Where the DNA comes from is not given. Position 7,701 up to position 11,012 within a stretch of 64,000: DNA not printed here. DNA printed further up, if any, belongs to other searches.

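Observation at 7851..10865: Two complete PilB/GspE ATPase modules fused in one 1004-aa polypeptide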

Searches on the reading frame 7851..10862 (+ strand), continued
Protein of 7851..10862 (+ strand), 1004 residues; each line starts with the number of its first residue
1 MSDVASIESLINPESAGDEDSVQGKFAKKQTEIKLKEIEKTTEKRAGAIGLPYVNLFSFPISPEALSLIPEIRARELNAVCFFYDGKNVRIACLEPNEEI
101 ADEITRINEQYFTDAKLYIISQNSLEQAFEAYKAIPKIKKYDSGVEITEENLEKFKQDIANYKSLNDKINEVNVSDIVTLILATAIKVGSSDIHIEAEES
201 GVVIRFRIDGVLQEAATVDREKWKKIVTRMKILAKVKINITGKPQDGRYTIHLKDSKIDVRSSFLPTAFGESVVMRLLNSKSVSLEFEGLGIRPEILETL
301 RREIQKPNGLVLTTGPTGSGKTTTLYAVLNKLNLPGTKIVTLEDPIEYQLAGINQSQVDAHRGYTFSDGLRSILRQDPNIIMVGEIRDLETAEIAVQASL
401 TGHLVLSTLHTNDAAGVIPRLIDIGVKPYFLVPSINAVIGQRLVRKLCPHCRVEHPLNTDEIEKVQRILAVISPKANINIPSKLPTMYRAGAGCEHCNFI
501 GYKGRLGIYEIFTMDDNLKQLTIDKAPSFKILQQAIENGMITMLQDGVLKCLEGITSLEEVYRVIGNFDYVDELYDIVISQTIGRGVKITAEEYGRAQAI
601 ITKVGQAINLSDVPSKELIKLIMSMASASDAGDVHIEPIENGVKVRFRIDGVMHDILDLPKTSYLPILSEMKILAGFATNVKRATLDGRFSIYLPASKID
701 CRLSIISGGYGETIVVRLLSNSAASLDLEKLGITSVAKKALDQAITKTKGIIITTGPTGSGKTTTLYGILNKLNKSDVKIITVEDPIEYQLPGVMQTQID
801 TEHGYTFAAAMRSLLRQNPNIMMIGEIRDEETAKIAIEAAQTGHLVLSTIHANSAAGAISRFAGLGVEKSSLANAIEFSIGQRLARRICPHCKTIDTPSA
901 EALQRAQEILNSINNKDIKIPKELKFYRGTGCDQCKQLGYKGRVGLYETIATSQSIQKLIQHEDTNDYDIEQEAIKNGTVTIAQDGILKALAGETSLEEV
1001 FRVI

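Call 47: fold_search(model_id=the predicted structure, library=pdb)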
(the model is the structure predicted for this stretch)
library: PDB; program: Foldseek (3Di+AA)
matches with E <= 10: 1536; with E <= 0.001: 102
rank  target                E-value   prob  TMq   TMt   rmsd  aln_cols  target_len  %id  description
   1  5tsh_E                6.4e-41  1.00  0.35  0.87   3.4       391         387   45  PilB from Geobacter metallireducens bound to AMP-PNP (released 2017-05-17)
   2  5zfr_B                7.9e-40  1.00  0.34  0.83   4.2       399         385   45  Crystal structure of PilB, an extension ATPase motor of Type IV pilus, from Geobacter sulfurreducens (released 2018-09-19)
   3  5tsg_B                1.0e-39  1.00  0.36  0.91   3.0       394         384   44  PilB from Geobacter metallireducens bound to ADP (released 2017-05-17)
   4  5tsh_C                1.3e-39  1.00  0.36  0.92   2.8       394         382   44  PilB from Geobacter metallireducens bound to AMP-PNP (released 2017-05-17)
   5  5zfr_C                1.7e-39  1.00  0.33  0.77   5.5       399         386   44  Crystal structure of PilB, an extension ATPase motor of Type IV pilus, from Geobacter sulfurreducens (released 2018-09-19)
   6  5tsh_D                4.6e-39  1.00  0.32  0.77   5.6       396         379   44  PilB from Geobacter metallireducens bound to AMP-PNP (released 2017-05-17)
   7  5tsh_F                5.7e-39  1.00  0.35  0.88   3.4       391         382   44  PilB from Geobacter metallireducens bound to AMP-PNP (released 2017-05-17)
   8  4pht_B                5.7e-39  1.00  0.26  0.57  21.7       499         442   38  ATPase GspE in complex with the cytoplasmic domain of GspL from the Vibrio vulnificus type II Secretion system (released 2014-11-26)
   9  4pht_A                6.3e-39  1.00  0.25  0.57  21.8       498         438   38  ATPase GspE in complex with the cytoplasmic domain of GspL from the Vibrio vulnificus type II Secretion system (released 2014-11-26)
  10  4pht_C                8.3e-39  1.00  0.26  0.57  21.6       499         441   38  ATPase GspE in complex with the cytoplasmic domain of GspL from the Vibrio vulnificus type II Secretion system (released 2014-11-26)
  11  5tsg_D                1.0e-38  1.00  0.32  0.76   5.5       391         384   44  PilB from Geobacter metallireducens bound to ADP (released 2017-05-17)
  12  5zfr_A                1.3e-38  1.00  0.36  0.91   3.0       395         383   44  Crystal structure of PilB, an extension ATPase motor of Type IV pilus, from Geobacter sulfurreducens (released 2018-09-19)
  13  5oiu_B                1.3e-38  1.00  0.35  0.88   2.9       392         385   40  Crystal structure of PilF type IV pilus assembly ATPase from Thermus thermophilus (released 2018-08-08)
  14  5tsh_B                1.7e-38  1.00  0.32  0.78   5.7       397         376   44  PilB from Geobacter metallireducens bound to AMP-PNP (released 2017-05-17)
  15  5tsh_A                6.3e-38  1.00  0.35  0.92   2.9       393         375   44  PilB from Geobacter metallireducens bound to AMP-PNP (released 2017-05-17)
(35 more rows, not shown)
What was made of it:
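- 8280..9545 (+): Motor module 1, residues 144-565: N2D about 144-290, CTD about 291-565. Foldseek TM 0.87-0.92 to Geobacter PilB chains (call 47).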

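Call 48: find_encoding_contigs(protein=P0282, flank=10000, max_places=1)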
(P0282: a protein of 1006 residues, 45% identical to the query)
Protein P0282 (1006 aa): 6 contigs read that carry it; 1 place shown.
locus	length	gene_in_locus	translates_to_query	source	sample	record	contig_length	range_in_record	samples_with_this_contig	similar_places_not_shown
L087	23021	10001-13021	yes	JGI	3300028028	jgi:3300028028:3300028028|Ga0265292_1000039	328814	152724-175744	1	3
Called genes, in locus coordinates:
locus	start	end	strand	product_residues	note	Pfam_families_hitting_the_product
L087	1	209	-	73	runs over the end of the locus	-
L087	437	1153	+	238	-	PF01978:TrmB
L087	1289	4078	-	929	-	PF02739:5_3_exonuc_N, PF01367:5_3_exonuc, PF01612:DNA_pol_A_exo1, PF22619:DNA_polI_exo1, PF00476:DNA_pol_A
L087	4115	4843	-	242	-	PF01978:TrmB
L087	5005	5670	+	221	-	-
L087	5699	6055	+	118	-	-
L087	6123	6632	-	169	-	PF10543:ORF6N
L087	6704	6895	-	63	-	PF11680:DUF3276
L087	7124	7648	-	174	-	PF02367:TsaE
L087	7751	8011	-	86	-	-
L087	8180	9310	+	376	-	PF01368:DHH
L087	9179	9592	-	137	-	-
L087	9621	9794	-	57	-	-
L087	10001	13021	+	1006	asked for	PF13401:AAA_22 (faint), PF20720:nSTAND3 (faint), PF00437:T2SSE, PF25199:nSTAND_NTPase5 (faint), PF00004:AAA (faint), PF00005:ABC_tran (faint), PF01637:ATPase_2 (faint), PF00437:T2SSE, +7 more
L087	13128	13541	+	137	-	PF04480:DUF559, PF18741:MTES_1575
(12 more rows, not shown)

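Call 49: find_encoding_contigs(protein=P0128, flank=10000, max_places=1)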
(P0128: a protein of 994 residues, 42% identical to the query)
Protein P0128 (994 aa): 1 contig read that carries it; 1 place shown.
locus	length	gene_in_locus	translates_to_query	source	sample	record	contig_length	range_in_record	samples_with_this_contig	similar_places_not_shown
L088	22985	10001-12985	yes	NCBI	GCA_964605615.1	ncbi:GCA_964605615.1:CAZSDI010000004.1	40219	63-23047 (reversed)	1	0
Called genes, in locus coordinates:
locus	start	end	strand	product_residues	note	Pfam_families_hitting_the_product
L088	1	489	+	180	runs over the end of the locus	PF07705:CARDB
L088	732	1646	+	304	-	PF13191:AAA_16 (weak), PF23569:NBD_SMAX1, PF05621:TniB (faint), PF13173:AAA_14 (faint), PF13401:AAA_22 (weak), PF00004:AAA, PF17871:AAA_lid_9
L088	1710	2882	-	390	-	-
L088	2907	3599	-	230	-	-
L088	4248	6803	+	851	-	PF20720:nSTAND3 (faint), PF17871:AAA_lid_9, PF00004:AAA, PF07724:AAA_2, PF07728:AAA_5, PF10431:ClpB_D2-small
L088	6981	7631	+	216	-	PF07690:MFS_1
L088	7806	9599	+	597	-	PF14716:HHH_8, PF14520:HHH_5 (weak), PF14792:DNA_pol_B_palm (weak), PF14791:DNA_pol_B_thumb, PF02811:PHP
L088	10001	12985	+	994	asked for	PF00437:T2SSE, PF25199:nSTAND_NTPase5 (faint), PF00004:AAA (faint), PF13173:AAA_14 (faint), PF13401:AAA_22 (faint), PF13604:AAA_30 (faint), PF20720:nSTAND3 (faint), PF00437:T2SSE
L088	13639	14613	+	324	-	PF05496:RuvB_N, PF00004:AAA, PF07728:AAA_5 (weak), PF17864:AAA_lid_4, PF05491:WHD_RuvB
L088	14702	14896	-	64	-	-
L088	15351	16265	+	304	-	PF02899:Phage_int_SAM_1, PF13102:Phage_int_SAM_5, PF13495:Phage_int_SAM_4, PF00589:Phage_integrase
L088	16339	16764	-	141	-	-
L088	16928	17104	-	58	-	-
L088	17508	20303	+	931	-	PF00133:tRNA-synt_1, PF01406:tRNA-synt_1e (faint), PF09334:tRNA-synt_1g, PF13603:tRNA-synt_1_2, PF00133:tRNA-synt_1, PF08264:Anticodon_1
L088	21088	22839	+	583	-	-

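Call 50: find_encoding_contigs(protein=P0127, flank=10000, max_places=1)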
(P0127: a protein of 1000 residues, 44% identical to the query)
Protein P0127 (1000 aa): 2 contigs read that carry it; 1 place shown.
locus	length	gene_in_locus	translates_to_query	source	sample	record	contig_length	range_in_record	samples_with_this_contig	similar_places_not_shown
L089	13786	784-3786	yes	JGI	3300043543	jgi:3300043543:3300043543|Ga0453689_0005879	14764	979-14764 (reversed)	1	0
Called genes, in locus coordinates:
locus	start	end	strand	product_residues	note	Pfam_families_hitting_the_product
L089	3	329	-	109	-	?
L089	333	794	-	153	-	PF01951:Archease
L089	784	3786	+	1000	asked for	PF05157:MshEN, PF13173:AAA_14 (faint), PF00437:T2SSE, PF13191:AAA_16 (faint), PF13401:AAA_22 (faint), PF13555:AAA_29 (faint), PF20720:nSTAND3 (faint), PF00437:T2SSE, +1 more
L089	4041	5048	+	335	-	PF06068:TIP49 (faint), PF05496:RuvB_N, PF01078:Mg_chelatase (faint), PF07728:AAA_5, PF00004:AAA, PF17864:AAA_lid_4, PF05491:WHD_RuvB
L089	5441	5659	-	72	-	PF24113:DUF7387 (weak)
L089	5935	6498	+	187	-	PF20772:TACO1_YebC_N, PF01709:Transcrip_reg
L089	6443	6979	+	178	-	PF02075:RuvC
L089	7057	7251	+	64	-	-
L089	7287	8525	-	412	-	PF00579:tRNA-synt_1b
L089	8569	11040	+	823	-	PF00912:Transgly, PF00905:Transpeptidase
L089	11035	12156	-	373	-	PF00712:DNA_pol3_beta, PF02767:DNA_pol3_beta_2, PF02768:DNA_pol3_beta_3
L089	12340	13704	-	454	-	PF11638:DnaA_N, PF01695:IstB_IS21 (weak), PF13173:AAA_14 (faint), PF00308:Bac_DnaA, PF00004:AAA (weak), PF08299:Bac_DnaA_C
